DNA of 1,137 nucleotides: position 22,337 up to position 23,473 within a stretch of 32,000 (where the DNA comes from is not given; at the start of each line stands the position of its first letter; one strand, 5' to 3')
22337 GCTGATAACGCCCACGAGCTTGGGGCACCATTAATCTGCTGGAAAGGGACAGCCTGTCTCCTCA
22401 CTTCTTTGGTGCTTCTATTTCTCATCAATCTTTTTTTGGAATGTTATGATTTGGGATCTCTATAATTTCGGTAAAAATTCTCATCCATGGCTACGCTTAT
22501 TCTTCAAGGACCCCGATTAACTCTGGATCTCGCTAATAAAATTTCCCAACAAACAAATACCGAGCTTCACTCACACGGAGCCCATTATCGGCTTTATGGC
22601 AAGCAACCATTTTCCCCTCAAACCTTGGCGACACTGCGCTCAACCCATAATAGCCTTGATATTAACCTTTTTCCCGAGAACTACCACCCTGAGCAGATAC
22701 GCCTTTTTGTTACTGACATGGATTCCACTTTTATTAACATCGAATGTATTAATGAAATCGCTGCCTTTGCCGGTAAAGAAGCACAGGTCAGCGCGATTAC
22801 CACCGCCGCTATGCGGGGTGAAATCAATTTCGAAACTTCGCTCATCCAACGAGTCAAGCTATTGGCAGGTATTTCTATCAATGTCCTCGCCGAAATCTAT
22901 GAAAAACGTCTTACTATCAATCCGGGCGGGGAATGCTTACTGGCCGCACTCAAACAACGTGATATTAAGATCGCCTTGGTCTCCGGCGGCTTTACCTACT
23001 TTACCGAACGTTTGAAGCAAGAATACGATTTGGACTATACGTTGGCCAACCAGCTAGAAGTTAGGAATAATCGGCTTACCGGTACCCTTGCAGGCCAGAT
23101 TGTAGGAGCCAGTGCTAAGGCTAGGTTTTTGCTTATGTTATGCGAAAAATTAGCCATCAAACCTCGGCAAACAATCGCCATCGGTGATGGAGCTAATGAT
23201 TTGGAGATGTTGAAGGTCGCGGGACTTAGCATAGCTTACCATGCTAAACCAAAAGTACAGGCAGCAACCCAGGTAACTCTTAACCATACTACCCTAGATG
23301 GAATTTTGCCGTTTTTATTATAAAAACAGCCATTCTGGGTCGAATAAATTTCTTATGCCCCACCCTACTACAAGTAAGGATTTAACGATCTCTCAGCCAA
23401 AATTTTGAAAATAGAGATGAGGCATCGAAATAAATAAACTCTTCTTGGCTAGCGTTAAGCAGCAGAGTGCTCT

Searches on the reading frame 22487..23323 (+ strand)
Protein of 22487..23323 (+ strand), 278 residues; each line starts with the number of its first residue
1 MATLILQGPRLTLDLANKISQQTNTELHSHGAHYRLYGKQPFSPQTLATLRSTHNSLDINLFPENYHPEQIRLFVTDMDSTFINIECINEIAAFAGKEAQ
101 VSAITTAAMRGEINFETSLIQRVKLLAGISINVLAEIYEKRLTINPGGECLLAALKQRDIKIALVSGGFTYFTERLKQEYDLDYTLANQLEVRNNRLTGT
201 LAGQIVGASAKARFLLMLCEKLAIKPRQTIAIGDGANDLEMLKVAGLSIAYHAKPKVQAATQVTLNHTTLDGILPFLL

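Call 3: search_protein_families(library=pfam, proteins=[window:22487-23323:+], max_evalue=0.01)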
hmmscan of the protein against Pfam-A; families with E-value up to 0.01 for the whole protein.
window:22487-23323:+ (278 aa): 5 families
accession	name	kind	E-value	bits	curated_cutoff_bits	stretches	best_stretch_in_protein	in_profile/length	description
PF00702.32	Hydrolase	-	2.1e-20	74.4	26.4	1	71-246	1-191/191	haloacid dehalogenase-like hydrolase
PF12710.13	HAD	-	3.3e-17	64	27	1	75-243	2-189/189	haloacid dehalogenase-like hydrolase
PF08282.18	Hydrolase_3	-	7.7e-15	55.7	20.9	1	210-277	187-255/255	haloacid dehalogenase-like hydrolase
PF13419.12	HAD_2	-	5.4e-05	23.8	23.8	0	213-249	139-175/178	Haloacid dehalogenase-like hydrolase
PF05116.19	S6PP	-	0.00036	20.6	20.3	1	209-251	164-208/247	Sucrose-6F-phosphate phosphohydrolase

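Call 4: search_protein_families(library=ncbifam, proteins=[window:22487-23323:+], max_evalue=0.01)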
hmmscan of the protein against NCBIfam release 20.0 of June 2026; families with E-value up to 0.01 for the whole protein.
window:22487-23323:+ (278 aa): 30 families (the best 25 are shown)
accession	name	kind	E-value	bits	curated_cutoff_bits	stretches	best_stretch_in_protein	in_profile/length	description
NF008350.0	PRK11133.1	equivalog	3.4e-75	253.2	413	1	53-276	92-314/324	phosphoserine phosphatase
TIGR00338.1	serB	equivalog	1.5e-70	237.2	144.15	1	65-277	8-219/219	phosphoserine phosphatase SerB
TIGR01488.1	HAD-SF-IB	subfamily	1.4e-30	106.5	45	1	73-244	1-176/177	HAD-IB family phosphatase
TIGR01491.1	HAD-SF-IB-PSPlk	hypoth_equivalog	1.4e-13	51.1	151.9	1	134-256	72-193/201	phosphoserine phosphatase-like hydrolase, archaeal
TIGR00099.1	Cof-subfamily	subfamily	2.2e-13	50.4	137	1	211-276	189-255/256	Cof-type HAD-IIB family hydrolase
TIGR01490.1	HAD-SF-IB-hyp1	subfamily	4.7e-13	49.8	98.3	1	77-250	5-195/202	HAD-IB family hydrolase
NF002245.0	PRK01158.1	equivalog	1e-09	38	198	1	211-266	158-214/233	phosphoglycolate phosphatase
NF010109.0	PRK13582.1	equivalog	1.8e-09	37.6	133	1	99-261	24-179/205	bifunctional phosphoserine phosphatase/homoserine phosphotransferase ThrH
TIGR01482.1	SPP-subfamily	subfamily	4.3e-09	36.2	107.15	1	215-264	154-205/225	sucrose-phosphate phosphatase subfamily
NF045966.1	YcsE_rel_Pase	equivalog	4.2e-08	33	220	1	209-272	190-254/265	YcsE-related riboflavin metabolism phosphatase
TIGR01487.1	Pglycolate_arch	equivalog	8.3e-08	32.3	122.75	1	213-257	150-195/215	phosphoglycolate phosphatase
NF007806.0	PRK10513.1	equivalog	2.4e-07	30.4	273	1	211-272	197-259/270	sugar-phosphatase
TIGR01484.1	HAD-SF-IIB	subfamily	1.1e-06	28.9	41.8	1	211-250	181-220/221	HAD-IIB family hydrolase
NF007103.0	PRK09552.1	equivalog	6.5e-06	26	292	1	75-267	7-199/220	2-hydroxy-3-keto-5-methylthiopentenyl-1-phosphate phosphatase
TIGR01494.1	ATPase_P-type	subfamily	4.4e-05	22.1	62.3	1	225-255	384-414/478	HAD-IC family P-type ATPase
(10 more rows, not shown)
